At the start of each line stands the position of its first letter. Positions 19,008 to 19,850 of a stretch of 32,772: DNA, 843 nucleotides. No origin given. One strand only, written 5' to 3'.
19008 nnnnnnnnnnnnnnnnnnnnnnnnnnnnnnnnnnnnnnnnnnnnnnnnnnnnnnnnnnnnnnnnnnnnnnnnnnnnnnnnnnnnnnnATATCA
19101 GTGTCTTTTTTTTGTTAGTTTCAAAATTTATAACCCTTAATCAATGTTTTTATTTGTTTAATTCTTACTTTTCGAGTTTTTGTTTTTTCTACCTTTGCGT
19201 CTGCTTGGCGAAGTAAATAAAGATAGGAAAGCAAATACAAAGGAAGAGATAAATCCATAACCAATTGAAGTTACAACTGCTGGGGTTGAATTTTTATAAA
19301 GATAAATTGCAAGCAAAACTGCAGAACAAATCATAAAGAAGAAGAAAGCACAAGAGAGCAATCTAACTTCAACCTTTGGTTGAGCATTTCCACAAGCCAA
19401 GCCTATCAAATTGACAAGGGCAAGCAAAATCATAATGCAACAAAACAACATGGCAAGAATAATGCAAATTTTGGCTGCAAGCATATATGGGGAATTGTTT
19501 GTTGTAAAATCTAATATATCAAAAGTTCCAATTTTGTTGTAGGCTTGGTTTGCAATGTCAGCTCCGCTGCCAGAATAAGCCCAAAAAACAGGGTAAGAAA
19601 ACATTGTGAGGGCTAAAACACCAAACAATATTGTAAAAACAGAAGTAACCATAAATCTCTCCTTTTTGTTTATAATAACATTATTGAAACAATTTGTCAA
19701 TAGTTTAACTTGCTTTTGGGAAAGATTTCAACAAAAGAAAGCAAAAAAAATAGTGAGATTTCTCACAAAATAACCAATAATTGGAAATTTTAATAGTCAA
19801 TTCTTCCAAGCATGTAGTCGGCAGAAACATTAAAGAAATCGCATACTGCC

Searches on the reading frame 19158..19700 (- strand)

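Call 10: search_protein_families(library=pfam, proteins=[window:19158-19700:-], max_evalue=0.001)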
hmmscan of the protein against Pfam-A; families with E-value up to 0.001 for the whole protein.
window:19158-19700:- (180 aa): 1 family
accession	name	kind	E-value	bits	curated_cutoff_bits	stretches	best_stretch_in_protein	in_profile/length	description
PF14093.11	DUF4271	-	0.00051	20.4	29.7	1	13-168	41-180/206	Domain of unknown function (DUF4271)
